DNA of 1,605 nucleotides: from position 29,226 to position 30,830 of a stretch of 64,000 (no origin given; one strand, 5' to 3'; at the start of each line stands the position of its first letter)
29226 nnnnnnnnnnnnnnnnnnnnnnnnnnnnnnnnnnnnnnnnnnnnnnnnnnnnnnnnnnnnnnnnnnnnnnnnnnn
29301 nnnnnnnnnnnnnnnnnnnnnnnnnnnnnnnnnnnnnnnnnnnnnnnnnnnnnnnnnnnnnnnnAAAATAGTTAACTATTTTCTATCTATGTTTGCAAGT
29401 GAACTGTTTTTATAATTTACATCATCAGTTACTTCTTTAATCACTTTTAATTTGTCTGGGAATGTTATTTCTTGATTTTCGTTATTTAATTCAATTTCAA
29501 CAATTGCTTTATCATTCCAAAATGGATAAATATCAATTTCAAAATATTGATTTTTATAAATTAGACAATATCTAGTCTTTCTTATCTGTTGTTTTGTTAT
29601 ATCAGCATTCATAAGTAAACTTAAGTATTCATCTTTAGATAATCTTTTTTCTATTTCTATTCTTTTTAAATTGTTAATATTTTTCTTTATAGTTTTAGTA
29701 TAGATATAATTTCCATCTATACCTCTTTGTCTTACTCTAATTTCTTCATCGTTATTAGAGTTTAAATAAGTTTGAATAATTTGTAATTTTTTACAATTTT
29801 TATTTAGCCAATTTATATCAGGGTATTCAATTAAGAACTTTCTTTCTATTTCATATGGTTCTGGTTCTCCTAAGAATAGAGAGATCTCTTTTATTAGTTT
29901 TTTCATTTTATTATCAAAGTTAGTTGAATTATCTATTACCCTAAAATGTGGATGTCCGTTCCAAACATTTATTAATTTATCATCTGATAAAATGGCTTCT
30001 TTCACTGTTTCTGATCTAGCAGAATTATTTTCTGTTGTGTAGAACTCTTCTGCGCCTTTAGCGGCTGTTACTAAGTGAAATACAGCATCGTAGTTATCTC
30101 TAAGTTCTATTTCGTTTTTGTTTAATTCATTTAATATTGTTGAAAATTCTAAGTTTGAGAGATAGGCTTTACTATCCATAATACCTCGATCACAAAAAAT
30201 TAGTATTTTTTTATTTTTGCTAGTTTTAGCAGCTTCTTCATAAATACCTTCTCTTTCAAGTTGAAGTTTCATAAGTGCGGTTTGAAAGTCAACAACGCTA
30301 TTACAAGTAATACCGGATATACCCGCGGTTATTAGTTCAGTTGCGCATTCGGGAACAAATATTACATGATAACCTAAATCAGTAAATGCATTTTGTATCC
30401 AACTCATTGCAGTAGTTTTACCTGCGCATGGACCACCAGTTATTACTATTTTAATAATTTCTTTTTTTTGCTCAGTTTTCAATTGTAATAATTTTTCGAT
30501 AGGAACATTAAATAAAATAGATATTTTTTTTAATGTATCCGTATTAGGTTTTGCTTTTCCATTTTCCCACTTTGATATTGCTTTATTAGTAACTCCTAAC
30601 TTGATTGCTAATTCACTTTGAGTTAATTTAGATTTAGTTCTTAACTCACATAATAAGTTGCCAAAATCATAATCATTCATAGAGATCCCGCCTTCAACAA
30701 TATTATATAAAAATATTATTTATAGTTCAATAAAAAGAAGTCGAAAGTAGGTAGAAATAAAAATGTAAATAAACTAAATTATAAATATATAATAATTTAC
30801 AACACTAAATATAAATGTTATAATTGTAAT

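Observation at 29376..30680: Stand-alone HTH(XRE) - P-loop kinase (NadR/RNK-like) - CYTH fusion protein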

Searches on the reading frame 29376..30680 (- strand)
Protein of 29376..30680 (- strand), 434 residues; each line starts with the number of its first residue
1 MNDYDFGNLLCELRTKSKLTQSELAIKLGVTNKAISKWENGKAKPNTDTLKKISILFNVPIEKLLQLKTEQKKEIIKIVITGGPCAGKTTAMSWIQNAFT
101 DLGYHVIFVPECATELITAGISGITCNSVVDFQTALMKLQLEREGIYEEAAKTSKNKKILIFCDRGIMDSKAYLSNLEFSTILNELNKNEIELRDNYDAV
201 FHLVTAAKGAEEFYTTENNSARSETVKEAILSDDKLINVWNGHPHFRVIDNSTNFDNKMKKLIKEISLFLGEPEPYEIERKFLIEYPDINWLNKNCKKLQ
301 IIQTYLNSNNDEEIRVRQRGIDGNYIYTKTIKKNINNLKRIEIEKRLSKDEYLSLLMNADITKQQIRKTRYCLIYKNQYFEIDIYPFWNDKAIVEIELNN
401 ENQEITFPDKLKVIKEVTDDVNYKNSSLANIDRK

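Call 3: search_protein_families(library=pfam, proteins=[window:29376-30680:-], max_evalue=1)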
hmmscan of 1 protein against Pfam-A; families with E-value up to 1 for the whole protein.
window:29376-30680:- (434 aa): 17 families
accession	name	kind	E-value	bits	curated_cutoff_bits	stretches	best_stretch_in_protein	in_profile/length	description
PF13521.12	AAA_28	-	1.5e-23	84.2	27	1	77-256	1-162/164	AAA domain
PF01381.28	HTH_3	-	4.2e-15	56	23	1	12-64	3-55/55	Helix-turn-helix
PF12844.13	HTH_19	-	1.8e-11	44.2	30.2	1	7-68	1-62/64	Helix-turn-helix domain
PF13560.12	HTH_31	-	2e-06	28.5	27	1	5-53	1-50/64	Helix-turn-helix domain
PF13443.12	HTH_26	-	1.9e-05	25.2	22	1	13-69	5-62/63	Cro/C1-type HTH DNA-binding domain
PF02223.23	Thymidylate_kin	-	0.0002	21.5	27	1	86-188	7-112/185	Thymidylate kinase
PF15731.11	MqsA_antitoxin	-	0.00043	20.8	30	1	9-57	73-121/131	Antitoxin component of bacterial toxin-antitoxin system, MqsA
PF13604.12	AAA_30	-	0.0012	19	27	1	79-112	22-55/191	AAA domain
PF25199.1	nSTAND_NTPase5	-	0.0025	18.1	34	1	63-116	31-83/145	Novel STAND NTPase 5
PF10236.15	DAP3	-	0.0038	16.9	23.1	1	68-113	16-61/311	Mitochondrial ribosomal death-associated protein 3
PF20720.3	nSTAND3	-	0.0069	16.5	27.2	1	78-116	20-57/155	Novel STAND NTPase 3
PF15943.11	YdaS_toxin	-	0.011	16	30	1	21-54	11-44/65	Bacterial toxin YdaS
PF14549.12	P22_Cro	-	0.043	14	30.2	1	21-41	12-30/60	DNA-binding transcriptional regulator Cro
PF13744.12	HTH_37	-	0.11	12.7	27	1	11-43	24-56/80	Helix-turn-helix domain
PF13245.12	AAA_19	-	0.22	12.2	25.1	1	78-107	14-45/134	AAA domain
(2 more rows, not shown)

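Call 4: search_protein_families(library=ncbifam, proteins=[window:29376-30680:-], max_evalue=1)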
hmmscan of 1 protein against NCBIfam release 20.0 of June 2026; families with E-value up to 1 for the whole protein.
window:29376-30680:- (434 aa): 20 families
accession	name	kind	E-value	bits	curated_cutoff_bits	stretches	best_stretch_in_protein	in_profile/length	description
NF041951.1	phage_RstR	subfamily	4.9e-14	52.5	80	1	6-73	3-70/108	RstR family transcriptional repressor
TIGR03070.1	couple_hipB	subfamily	4.8e-09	36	71.65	1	5-56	2-53/58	type II toxin-antitoxin system Y4mF family antitoxin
TIGR03830.1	CxxCG_CxxCG_HTH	subfamily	5.1e-08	32.8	61.8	1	10-51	70-111/127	type II TA system antitoxin MqsA family protein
NF003162.0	PRK04140.1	equivalog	9e-08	31.5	263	1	7-78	128-199/317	transcriptional regulator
NF047948.1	male_kill_WMK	equivalog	4.3e-07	29.7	300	1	4-73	161-230/300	WO male-killing family protein Wmk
NF052239.1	antitox_spr1629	equivalog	4.3e-07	29.4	335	1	6-74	3-71/377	spr1629 family repressor/antitoxin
NF007408.0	PRK09943.1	equivalog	1e-06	28.4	211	1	6-80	8-80/185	HTH-type transcriptional regulator PuuR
TIGR00270.2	TIGR00270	equivalog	1.8e-06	27.8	110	1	5-68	75-138/159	multiprotein bridging factor aMBF1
TIGR00041.1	DTMP_kinase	equivalog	3.8e-06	26.7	83.25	1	78-219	7-151/196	dTMP kinase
NF007271.0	PRK09726.1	equivalog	6.2e-06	26.1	79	1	7-53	14-60/88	type II toxin-antitoxin system antitoxin HipB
NF007257.0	PRK09706.1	subfamily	2.6e-05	24.1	101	1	1-54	1-54/135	transcriptional repressor DicA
NF041575.1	antitoxPezA_Strep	equivalog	6.5e-05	22.9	290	1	8-60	4-56/158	type II toxin-antitoxin system antitoxin PezA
NF010465.0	PRK13890.1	equivalog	0.00012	22.2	96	1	6-74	7-73/121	conjugal transfer protein TrbA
NF047542.1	telomere_Tap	equivalog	0.00019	20.3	600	1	13-59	25-71/695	telomere-associated protein Tap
NF006015.0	PRK08154.1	subfamily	0.0019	17.4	204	1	7-78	32-103/314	anaerobic benzoate catabolism transcriptional regulator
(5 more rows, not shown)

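Call 5: search_solved_structures(query=window:29376-30680:-, max_evalue=1, show_alignments=3)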
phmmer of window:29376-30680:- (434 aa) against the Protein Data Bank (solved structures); distinct sequences matched with E-value up to 1: 54.
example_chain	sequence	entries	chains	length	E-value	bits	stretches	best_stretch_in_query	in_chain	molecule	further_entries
2fbl_A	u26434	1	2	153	6.2e-07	31.8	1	277-429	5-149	hypothetical protein NE1496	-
3typ_A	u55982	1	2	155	6.6e-07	31.7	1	277-429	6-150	Uncharacterized protein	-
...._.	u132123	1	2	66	1.1e-06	31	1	6-65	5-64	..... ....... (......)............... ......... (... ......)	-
8tac_A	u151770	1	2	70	7e-05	25.1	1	7-58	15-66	DBP48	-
1utx_A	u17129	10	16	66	0.00022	23.4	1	10-68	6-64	CYLR2 | cytolysin regulator 2 | PUTATIVE TRANSCRIPTION REGULATOR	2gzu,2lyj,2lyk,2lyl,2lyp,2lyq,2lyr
2xiu_A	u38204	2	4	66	0.00029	23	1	10-68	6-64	CYLR2 | CYLR2 SYNONYM CYTOLYSIN REPRESSOR 2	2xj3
1adr_A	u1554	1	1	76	0.00056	22.1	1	4-59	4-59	P22 C2 REPRESSOR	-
2r1j_L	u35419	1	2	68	0.00057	22.1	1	4-56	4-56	Repressor protein C2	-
9k3w_A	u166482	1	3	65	0.00066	21.8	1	9-66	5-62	Transcriptional regulator, PbsX family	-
3jxb_C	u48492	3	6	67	0.00092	21.4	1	7-56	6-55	Repressor protein C2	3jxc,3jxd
9sf2_A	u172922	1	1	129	0.0028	19.8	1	7-60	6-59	Transcriptional regulator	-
3bs3_A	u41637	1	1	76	0.0094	18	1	16-66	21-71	Putative DNA-binding protein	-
4yba_A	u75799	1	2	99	0.014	17.5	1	14-58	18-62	Regulatory protein C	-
2mez_A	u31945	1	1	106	0.014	17.4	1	6-82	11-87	Multiprotein Bridging Factor (MBP-like)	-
1sq8_A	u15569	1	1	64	0.016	17.3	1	13-55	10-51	dh434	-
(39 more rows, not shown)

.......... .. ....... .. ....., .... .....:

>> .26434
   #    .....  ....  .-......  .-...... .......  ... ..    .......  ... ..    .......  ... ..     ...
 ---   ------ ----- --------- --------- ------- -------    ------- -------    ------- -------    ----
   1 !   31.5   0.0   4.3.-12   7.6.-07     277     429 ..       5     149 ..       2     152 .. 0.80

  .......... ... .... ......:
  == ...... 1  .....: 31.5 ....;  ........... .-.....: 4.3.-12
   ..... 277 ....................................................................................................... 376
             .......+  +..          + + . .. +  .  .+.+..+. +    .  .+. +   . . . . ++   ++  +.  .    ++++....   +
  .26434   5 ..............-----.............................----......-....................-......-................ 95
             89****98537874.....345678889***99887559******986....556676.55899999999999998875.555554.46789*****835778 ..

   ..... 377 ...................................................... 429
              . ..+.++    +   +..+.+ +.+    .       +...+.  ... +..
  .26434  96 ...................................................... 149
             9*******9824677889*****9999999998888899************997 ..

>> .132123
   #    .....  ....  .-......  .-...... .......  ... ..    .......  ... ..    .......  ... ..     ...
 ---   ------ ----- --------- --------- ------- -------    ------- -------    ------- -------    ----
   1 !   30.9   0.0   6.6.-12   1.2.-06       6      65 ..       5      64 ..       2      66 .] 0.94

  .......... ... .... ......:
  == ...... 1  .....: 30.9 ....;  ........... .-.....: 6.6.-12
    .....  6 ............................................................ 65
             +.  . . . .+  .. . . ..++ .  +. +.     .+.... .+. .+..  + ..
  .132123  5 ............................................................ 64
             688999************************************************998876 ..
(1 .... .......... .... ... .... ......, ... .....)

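Call 6: find_homologous_proteins(query=window:29376-30680:-, max_evalue=0.00001)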
Query window:29376-30680:- (434 aa): 6818 proteins with E <= 0.00001 among 8000 candidates; the best 120 are listed.
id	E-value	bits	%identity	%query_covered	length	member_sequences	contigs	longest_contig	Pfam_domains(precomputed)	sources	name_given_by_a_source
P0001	1.8e-284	961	100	100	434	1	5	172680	PF12844.14,PF01381.29,PF13521.13,PF13560.13,PF13443.13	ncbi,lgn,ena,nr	ncbi:MAG: AAA family ATPase [Bacilli bacterium]|nr:AAA family ATPase [Bacilli bacterium]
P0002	1.2e-265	899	92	100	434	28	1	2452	PF12844.14,PF01381.29,PF13521.13,PF13560.13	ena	-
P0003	3.4e-261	884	91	100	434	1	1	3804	PF12844.14,PF02223.24,PF01381.29,PF13521.13,PF13560.13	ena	-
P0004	4.0e-259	877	90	100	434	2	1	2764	PF12844.14,PF01928.27,PF01381.29,PF13521.13,PF13560.13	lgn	-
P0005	3.3e-239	812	83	99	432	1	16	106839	PF12844.14,PF01928.27,PF01381.29,PF13521.13,PF13560.13,PF13443.13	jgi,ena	-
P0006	3.5e-237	805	84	99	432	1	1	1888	PF12844.14,PF01381.29,PF13521.13,PF13560.13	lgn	-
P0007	5.5e-237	804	84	99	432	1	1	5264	PF12844.14,PF01381.29,PF13521.13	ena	-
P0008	7.3e-237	804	82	99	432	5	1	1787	PF12844.14,PF01928.27,PF01381.29,PF13521.13,PF13560.13,PF13443.13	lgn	-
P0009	2.0e-236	803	82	99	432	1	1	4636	PF12844.14,PF01928.27,PF02223.24,PF01381.29,PF13521.13,PF13560.13,PF13443.13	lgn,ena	-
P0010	7.0e-236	801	83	99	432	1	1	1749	PF12844.14,PF01381.29,PF13521.13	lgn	-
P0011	5.7e-235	798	83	99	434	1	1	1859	PF12844.14,PF01381.29,PF13521.13,PF13560.13,PF13443.13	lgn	-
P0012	6.4e-234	794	83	99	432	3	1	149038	PF12844.14,PF01381.29,PF13521.13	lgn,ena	-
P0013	2.5e-233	792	82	99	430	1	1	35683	PF12844.14,PF01381.29,PF13521.13,PF13560.13,PF13443.13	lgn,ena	-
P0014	3.6e-232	789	81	99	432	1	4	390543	PF12844.14,PF01928.27,PF01381.29,PF13521.13,PF15731.12,PF13560.13,PF13443.13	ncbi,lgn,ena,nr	ncbi:MAG: AAA family ATPase [Bacilli bacterium]|nr:AAA family ATPase [Bacilli bacterium]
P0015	3.0e-231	786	81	99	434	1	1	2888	PF12844.14,PF01928.27,PF01381.29,PF13521.13,PF13560.13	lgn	-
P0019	1.9e-228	776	81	99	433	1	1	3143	PF12844.14,PF01928.27,PF01381.29,PF13521.13,PF13560.13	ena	-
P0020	6.0e-228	775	81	99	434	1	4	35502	PF12844.14,PF01928.27,PF01381.29,PF13521.13,PF13560.13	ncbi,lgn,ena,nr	ncbi:MAG: AAA family ATPase [Bacilli bacterium]|nr:AAA family ATPase [Bacilli bacterium]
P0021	6.9e-228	774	80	100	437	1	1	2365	PF12844.14,PF01928.27,PF01381.29,PF13521.13,PF13560.13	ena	-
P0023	2.5e-227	773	80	100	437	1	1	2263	PF12844.14,PF01928.27,PF01381.29,PF13521.13,PF13560.13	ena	-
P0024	4.0e-227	772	79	99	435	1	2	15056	PF12844.14,PF01928.27,PF01381.29,PF13521.13,PF13560.13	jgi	-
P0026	2.3e-226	769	78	99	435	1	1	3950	PF12844.14,PF01928.27,PF02223.24,PF01381.29,PF13521.13,PF13560.13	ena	-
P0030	7.7e-225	764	79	100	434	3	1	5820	PF12844.14,PF01928.27,PF01381.29,PF13521.13,PF13560.13,PF13443.13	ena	-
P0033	1.4e-224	764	80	99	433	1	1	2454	PF12844.14,PF01928.27,PF01381.29,PF13521.13,PF13560.13,PF13443.13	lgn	-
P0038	6.8e-224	761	79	99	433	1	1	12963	PF12844.14,PF01928.27,PF01381.29,PF13521.13,PF13560.13,PF13443.13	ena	-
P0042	1.5e-223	760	80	99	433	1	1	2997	PF13412.13,PF12844.14,PF01928.27,PF01381.29,PF13521.13,PF13560.13,PF13443.13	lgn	-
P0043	1.7e-223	760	79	99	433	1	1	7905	PF12844.14,PF01928.27,PF01381.29,PF13521.13,PF15731.12,PF13560.13,PF13443.13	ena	-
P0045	2.0e-223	760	80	99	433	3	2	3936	PF12844.14,PF01928.27,PF01381.29,PF13521.13,PF13560.13,PF13443.13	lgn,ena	-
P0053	6.2e-222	755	79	99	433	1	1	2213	PF13412.13,PF12844.14,PF01928.27,PF01381.29,PF13521.13,PF13560.13,PF13443.13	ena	-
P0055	1.9e-221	753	78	99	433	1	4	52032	PF12844.14,PF01928.27,PF01381.29,PF13521.13,PF13560.13,PF13443.13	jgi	-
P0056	3.2e-221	752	78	99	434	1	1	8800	PF12844.14,PF01928.27,PF01381.29,PF13521.13,PF15731.12,PF13560.13,PF13443.13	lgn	-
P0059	7.1e-220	748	78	99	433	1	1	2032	PF12844.14,PF01928.27,PF01381.29,PF13521.13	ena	-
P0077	4.0e-201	686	69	99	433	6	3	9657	PF12844.14,PF01928.27,PF02223.24,PF01381.29,PF13521.13,PF13560.13,PF13443.13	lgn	-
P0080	2.4e-197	674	71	99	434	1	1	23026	PF12844.14,PF01928.27,PF01381.29,PF13521.13,PF13560.13,PF13443.13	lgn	-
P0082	4.0e-197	673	69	99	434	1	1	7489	PF12844.14,PF01928.27,PF01381.29,PF13521.13,PF13560.13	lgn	-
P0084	7.0e-197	672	68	99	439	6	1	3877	PF12844.14,PF01928.27,PF01381.29,PF13521.13,PF13560.13,PF13443.13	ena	-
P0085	1.0e-196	672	68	99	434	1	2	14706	PF12844.14,PF01928.27,PF01381.29,PF13521.13,PF15731.12,PF13560.13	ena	-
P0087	1.7e-196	671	67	99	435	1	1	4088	PF12844.14,PF01928.27,PF01381.29,PF13521.13,PF13560.13,PF13443.13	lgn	-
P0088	2.5e-196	671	70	99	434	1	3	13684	PF12844.14,PF01928.27,PF01381.29,PF13521.13,PF13560.13,PF13443.13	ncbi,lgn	-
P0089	2.7e-196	670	67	99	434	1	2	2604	PF12844.14,PF01928.27,PF01381.29,PF13521.13,PF13560.13,PF13443.13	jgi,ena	-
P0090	4.4e-196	670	68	99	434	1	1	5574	PF12844.14,PF01928.27,PF01381.29,PF13521.13,PF15731.12,PF13560.13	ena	-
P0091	4.8e-196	670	68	99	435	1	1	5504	PF12844.14,PF01928.27,PF01381.29,PF13521.13,PF15731.12,PF13560.13,PF13443.13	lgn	-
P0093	7.2e-196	669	68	99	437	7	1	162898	PF12844.14,PF01928.27,PF01381.29,PF13521.13,PF15731.12,PF13560.13,PF13443.13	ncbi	-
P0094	8.3e-196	669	67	100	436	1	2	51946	PF12844.14,PF01928.27,PF01381.29,PF13521.13,PF13560.13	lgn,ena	-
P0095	1.0e-195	669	68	99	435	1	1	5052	PF12844.14,PF01928.27,PF01381.29,PF13521.13,PF15731.12,PF13560.13,PF13443.13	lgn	-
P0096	1.2e-195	668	68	99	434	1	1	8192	PF12844.14,PF01928.27,PF01381.29,PF13521.13,PF15731.12,PF13560.13,PF13443.13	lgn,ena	-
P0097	1.4e-195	668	66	99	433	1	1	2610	PF12844.14,PF01928.27,PF01381.29,PF13521.13,PF15731.12,PF13560.13,PF13443.13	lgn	-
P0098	1.8e-195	668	67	99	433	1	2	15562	PF12844.14,PF01928.27,PF01381.29,PF13521.13,PF15731.12,PF13560.13,PF13443.13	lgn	-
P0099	2.2e-195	667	68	99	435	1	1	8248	PF12844.14,PF01928.27,PF01381.29,PF13521.13,PF15731.12,PF13560.13,PF13443.13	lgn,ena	-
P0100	2.2e-195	667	69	99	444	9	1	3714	PF12844.14,PF01928.27,PF01381.29,PF13521.13,PF13560.13,PF13443.13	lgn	-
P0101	2.4e-195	667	67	99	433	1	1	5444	PF12844.14,PF01928.27,PF01381.29,PF13521.13,PF15731.12,PF13560.13,PF13443.13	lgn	-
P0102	2.6e-195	667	67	99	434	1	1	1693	PF12844.14,PF01928.27,PF01381.29,PF13521.13,PF15731.12,PF13560.13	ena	-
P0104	3.2e-195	667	68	99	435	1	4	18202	PF12844.14,PF01928.27,PF01381.29,PF13521.13,PF15731.12,PF13560.13,PF13443.13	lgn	-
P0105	3.5e-195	667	67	99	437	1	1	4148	PF12844.14,PF01928.27,PF01381.29,PF13521.13,PF13560.13,PF13443.13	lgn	-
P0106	4.7e-195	666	68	99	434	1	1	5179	PF12844.14,PF01928.27,PF01381.29,PF13521.13,PF15731.12,PF13560.13,PF13443.13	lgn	-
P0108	6.9e-195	666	67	99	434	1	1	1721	PF12844.14,PF01928.27,PF01381.29,PF13521.13,PF13560.13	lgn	-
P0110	9.6e-195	665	67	99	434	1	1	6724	PF12844.14,PF01928.27,PF01381.29,PF13521.13,PF13560.13,PF13443.13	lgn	-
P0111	1.2e-194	665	67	99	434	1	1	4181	PF12844.14,PF01928.27,PF01381.29,PF13521.13,PF15731.12,PF13560.13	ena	-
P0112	1.7e-194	664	67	99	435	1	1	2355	PF12844.14,PF01928.27,PF01381.29,PF13521.13,PF15731.12,PF13560.13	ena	-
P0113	2.7e-194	664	66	99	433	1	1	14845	PF12844.14,PF01928.27,PF01381.29,PF13521.13,PF15731.12,PF13560.13,PF13443.13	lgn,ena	-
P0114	3.2e-194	664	69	99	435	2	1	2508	PF12844.14,PF01928.27,PF01381.29,PF13521.13,PF13560.13,PF13443.13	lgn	-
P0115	4.9e-194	663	65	99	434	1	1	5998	PF12844.14,PF01928.27,PF01381.29,PF13521.13,PF13560.13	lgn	-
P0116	7.6e-194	662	66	99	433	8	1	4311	PF12844.14,PF01928.27,PF01381.29,PF13521.13,PF15731.12,PF13560.13,PF13443.13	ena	-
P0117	8.0e-194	662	67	99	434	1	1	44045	PF12844.14,PF01928.27,PF01381.29,PF13521.13,PF15731.12,PF13560.13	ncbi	-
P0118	1.0e-193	662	67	99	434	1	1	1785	PF12844.14,PF01928.27,PF01381.29,PF13521.13,PF15731.12,PF13560.13,PF13443.13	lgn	-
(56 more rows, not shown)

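Call 22: find_encoding_contigs(protein=window:29376-30680:-, flank=4000, max_places=4)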
Protein window:29376-30680:- (434 aa): 8 contigs read that carry it; 4 places shown.
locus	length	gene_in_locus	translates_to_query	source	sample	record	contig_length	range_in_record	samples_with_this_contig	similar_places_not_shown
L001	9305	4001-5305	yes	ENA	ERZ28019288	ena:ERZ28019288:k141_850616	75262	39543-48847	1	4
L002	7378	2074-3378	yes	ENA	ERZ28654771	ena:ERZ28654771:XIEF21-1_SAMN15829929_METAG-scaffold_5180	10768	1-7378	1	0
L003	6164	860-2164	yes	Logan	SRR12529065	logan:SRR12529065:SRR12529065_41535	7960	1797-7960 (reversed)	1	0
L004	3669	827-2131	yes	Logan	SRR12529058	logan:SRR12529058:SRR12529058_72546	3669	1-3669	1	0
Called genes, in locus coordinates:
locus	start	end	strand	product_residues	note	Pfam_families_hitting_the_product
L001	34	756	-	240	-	PF04239:DUF421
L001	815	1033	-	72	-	PF01197:Ribosomal_L31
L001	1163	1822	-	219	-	PF01027:Bax1-I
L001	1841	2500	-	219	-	PF00657:Lipase_GDSL (weak)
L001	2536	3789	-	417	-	PF00275:EPSP_synthase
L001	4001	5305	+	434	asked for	PF01381:HTH_3, PF12844:HTH_19, PF13443:HTH_26 (weak), PF13560:HTH_31 (weak), PF13521:AAA_28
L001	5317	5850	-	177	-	PF02659:Mntp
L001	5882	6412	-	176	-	PF09551:Spore_II_R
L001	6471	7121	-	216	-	PF03167:UDG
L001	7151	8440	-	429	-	PF01235:Na_Ala_symp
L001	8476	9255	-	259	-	PF01790:LGT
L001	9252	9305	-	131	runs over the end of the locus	PF04020:Phage_holin_4_2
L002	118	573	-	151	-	PF00657:Lipase_GDSL (weak)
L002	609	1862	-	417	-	PF00275:EPSP_synthase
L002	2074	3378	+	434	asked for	PF01381:HTH_3, PF12844:HTH_19, PF13443:HTH_26 (weak), PF13560:HTH_31 (weak), PF13521:AAA_28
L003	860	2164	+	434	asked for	PF01381:HTH_3, PF12844:HTH_19, PF13443:HTH_26 (weak), PF13560:HTH_31 (weak), PF13521:AAA_28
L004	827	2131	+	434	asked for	PF01381:HTH_3, PF12844:HTH_19, PF13443:HTH_26 (weak), PF13560:HTH_31 (weak), PF13521:AAA_28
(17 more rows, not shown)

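Call 23: search_protein_representatives(protein=window:29376-30680:-)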
Query: 434 residues. Proteins with E-value up to 0.001 (for the whole library): 26448; up to 1e-10: 4346; up to 1e-30: 1493. The best 150 are listed.
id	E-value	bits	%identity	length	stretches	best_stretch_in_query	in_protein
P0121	2.1e-186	636.1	64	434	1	1-431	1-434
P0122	5.5e-139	479.9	59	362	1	74-431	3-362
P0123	5.7e-138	476.6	64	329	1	1-326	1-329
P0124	2.4e-137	474.5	63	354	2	233-430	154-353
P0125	1.7e-126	438.8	47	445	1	2-430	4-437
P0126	2.3e-119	415.3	56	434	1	1-332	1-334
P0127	8.8e-119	413.4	51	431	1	1-425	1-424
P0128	8.4e-117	406.9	53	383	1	71-431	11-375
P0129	6.4e-116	404.0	52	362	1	72-431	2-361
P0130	2.7e-113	395.3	55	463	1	73-430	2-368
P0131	1.7e-112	392.7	64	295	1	142-430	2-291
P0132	2.9e-112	391.9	53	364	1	74-429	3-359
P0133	1.1e-107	376.9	64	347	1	161-429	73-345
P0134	5.6e-106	371.2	49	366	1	75-432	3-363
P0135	3.3e-105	368.7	49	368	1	74-428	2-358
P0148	5.5e-92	325.1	43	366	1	75-430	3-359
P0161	7.5e-88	311.5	37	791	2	67-431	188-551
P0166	1.1e-84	301.1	40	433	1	1-429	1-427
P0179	4.3e-82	292.6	41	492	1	6-426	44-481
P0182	1.8e-81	290.5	40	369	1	74-429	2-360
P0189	2.8e-80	286.6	46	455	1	76-430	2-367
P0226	1.2e-74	268.1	43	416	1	74-430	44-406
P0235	1.9e-73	264.1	44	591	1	73-427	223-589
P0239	5.8e-73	262.5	35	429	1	2-428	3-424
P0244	1.8e-72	260.9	45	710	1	62-430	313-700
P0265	6.9e-71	255.7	40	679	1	77-430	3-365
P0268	8.8e-71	255.3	37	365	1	73-431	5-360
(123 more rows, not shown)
